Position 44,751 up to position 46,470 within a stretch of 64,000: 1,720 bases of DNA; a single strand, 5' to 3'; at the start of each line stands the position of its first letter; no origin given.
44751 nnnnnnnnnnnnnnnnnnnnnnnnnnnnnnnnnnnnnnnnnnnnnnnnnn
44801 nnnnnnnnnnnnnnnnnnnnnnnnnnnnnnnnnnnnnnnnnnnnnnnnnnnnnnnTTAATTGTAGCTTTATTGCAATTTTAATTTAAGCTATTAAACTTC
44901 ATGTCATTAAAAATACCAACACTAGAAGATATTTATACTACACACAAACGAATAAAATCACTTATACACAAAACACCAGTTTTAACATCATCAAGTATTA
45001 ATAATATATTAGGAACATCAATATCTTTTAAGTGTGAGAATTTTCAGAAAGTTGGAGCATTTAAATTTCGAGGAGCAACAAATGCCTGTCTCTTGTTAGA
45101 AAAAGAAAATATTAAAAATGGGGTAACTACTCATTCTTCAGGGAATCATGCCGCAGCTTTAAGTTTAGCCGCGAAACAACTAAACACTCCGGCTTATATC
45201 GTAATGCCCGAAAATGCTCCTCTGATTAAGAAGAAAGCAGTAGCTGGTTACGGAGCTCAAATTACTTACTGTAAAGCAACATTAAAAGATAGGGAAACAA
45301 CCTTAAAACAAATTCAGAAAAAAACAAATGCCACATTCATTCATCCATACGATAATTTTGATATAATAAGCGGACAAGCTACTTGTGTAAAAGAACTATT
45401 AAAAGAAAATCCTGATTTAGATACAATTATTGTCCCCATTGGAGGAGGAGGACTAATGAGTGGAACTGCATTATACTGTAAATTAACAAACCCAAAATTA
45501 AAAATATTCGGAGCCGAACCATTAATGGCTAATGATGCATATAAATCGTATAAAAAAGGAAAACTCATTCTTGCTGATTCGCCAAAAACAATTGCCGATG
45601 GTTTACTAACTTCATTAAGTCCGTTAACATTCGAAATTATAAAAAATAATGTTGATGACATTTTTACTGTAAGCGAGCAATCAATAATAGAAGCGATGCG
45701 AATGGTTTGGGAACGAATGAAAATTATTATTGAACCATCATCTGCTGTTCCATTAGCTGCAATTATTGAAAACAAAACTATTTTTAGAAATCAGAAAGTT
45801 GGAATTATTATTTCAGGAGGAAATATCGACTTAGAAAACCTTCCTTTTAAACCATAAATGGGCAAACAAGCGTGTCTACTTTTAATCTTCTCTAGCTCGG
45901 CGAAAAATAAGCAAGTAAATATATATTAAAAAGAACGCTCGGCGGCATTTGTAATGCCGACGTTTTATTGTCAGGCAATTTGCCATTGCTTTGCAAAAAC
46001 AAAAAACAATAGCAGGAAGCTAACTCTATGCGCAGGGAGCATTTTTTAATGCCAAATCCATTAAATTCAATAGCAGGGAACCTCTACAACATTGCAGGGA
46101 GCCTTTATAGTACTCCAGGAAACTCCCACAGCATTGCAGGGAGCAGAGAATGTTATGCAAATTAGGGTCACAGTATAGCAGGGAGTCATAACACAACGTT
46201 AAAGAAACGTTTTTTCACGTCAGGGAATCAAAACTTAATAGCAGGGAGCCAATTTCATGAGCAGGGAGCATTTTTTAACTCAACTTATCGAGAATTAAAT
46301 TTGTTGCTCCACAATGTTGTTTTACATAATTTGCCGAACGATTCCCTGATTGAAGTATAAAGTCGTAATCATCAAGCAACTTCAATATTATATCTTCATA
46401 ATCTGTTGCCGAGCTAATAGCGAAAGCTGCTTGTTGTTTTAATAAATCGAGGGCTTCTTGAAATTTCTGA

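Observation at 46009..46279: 21-bp-phased array of the GC-rich 9-mer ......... abutting the waaA stop codon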

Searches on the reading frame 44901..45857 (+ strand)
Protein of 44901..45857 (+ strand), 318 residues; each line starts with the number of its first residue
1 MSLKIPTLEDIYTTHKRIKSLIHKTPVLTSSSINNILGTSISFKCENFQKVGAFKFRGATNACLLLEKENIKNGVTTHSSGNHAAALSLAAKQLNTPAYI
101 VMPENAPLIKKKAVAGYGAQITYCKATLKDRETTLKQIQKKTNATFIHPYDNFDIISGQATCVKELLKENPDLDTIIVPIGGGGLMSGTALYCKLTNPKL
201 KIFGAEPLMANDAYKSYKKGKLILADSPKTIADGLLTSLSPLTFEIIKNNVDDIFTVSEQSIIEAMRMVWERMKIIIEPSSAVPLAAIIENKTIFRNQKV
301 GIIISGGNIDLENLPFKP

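Call 44: search_protein_families(library=pfam, proteins=[window:44901-45857:+], max_evalue=0.001)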
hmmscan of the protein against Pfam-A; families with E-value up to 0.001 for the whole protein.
window:44901-45857:+ (318 aa): 1 family
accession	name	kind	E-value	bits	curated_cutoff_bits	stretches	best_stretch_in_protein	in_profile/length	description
PF00291.31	PALP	-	9.2e-75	252.1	35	1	20-306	3-295/295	Pyridoxal-phosphate dependent enzyme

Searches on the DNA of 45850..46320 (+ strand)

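Call 7: search_rna_families(source=window, start=45850, end=46320, threshold=evalue, max_evalue=10)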
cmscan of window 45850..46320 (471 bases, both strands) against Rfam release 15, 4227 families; matches with E-value up to 10: 3.
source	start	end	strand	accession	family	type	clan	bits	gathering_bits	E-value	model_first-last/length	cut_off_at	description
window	45954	46015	+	RF03471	mir-745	Gene; miRNA;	-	18.4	62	0.38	1-77/77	no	mir-745 microRNA precursor family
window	45965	46061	-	RF01761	wcaG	Cis-reg;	-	16.4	42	1.3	1-98/98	no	wcaG RNA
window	45863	45971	-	RF00516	ylbH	Cis-reg; leader;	-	15.4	50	0.7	1-122/122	no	ylbH leader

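Call 71: search_rna_families(source=L264, threshold=evalue, max_evalue=1, show_alignments=2)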
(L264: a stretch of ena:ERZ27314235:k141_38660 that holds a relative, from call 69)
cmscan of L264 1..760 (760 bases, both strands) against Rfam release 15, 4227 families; matches with E-value up to 1: 2.
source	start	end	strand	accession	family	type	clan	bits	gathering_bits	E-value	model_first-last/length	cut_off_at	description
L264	530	550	-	RF01344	CRISPR-DR34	Gene; CRISPR;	-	22.6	35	0.082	1-36/36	no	CRISPR RNA direct repeat element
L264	540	676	+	RF02960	DUF2800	Cis-reg;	-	21.8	60.2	0.16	1-158/158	no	DUF2800 RNA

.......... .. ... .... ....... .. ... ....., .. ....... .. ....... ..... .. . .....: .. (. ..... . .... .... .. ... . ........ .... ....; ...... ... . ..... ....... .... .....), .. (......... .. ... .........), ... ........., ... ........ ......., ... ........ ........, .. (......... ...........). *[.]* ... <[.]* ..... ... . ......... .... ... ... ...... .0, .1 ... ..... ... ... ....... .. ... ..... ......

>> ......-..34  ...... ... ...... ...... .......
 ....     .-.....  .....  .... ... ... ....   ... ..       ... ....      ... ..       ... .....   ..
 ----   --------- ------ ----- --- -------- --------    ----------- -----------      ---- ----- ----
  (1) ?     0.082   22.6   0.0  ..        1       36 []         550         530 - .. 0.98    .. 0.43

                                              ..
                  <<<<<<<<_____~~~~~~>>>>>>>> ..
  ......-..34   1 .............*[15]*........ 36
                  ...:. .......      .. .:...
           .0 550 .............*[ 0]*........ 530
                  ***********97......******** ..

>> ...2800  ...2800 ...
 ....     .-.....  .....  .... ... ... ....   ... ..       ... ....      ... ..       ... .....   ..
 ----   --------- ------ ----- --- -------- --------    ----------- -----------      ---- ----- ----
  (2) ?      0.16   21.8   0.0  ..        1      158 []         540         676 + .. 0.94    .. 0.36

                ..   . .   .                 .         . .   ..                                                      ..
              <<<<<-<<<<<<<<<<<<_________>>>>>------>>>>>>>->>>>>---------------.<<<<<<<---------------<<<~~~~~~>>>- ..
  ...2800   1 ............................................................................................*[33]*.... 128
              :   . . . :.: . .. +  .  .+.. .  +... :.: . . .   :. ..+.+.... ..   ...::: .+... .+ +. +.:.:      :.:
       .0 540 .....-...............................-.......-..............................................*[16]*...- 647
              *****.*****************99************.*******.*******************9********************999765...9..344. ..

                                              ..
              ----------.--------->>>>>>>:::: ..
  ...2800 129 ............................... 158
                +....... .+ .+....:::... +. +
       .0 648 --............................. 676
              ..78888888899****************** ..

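Call 93: search_dna_similar(query=window:45970-46280:+, collection=plasmids, mode=distant, max_evalue=0.01, max_rows=10)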
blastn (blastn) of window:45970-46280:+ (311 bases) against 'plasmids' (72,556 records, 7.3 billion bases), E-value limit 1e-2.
No match.

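Call 94: search_dna_similar(query=window:45970-46280:+, collection=phages, mode=distant, max_evalue=0.01, max_rows=10)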
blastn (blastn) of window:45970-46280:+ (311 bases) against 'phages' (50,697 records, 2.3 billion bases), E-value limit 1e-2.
No match.

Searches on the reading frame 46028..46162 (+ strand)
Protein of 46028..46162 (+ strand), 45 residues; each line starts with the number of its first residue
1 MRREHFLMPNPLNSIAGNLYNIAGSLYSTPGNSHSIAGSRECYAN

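Call 67: search_protein_representatives(protein=window:46028-46162:+)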
Query: 45 residues. Proteins with E-value up to 0.001 (for the whole library): 8; up to 1e-10: 1; up to 1e-30: 0. The best 8 are listed.
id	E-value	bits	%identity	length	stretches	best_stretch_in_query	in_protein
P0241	7.1e-17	75.2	75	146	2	1-34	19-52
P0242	4.8e-10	54.2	58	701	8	20-37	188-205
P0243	1.7e-08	49.4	39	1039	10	15-41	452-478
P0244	4.8e-07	44.9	44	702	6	7-35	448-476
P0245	2.4e-06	42.8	33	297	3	9-39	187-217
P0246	7.0e-05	38.3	36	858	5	10-40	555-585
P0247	3.6e-04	36.1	28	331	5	7-40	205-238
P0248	5.2e-04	35.6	34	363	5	6-42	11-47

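Call 69: find_encoding_contigs(protein=P0241, flank=6000, max_places=4)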
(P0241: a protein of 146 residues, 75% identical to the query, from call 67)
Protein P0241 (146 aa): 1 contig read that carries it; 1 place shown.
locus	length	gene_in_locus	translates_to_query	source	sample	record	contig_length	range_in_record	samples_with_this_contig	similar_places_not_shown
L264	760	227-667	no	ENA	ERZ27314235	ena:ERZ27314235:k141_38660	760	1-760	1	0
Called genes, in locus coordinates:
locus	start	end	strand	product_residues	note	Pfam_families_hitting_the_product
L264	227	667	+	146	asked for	PF21300:LbR_Ice_bind (weak)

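Call 74: find_homologous_proteins(query=P0241, max_evalue=0.001)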
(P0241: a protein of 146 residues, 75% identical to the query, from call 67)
Query P0241 (146 aa): 1 proteins with E <= 0.001 among 4 candidates.
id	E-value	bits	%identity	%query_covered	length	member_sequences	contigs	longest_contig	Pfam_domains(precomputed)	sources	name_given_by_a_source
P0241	7.3e-93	326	100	100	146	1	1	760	PF21300.3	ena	-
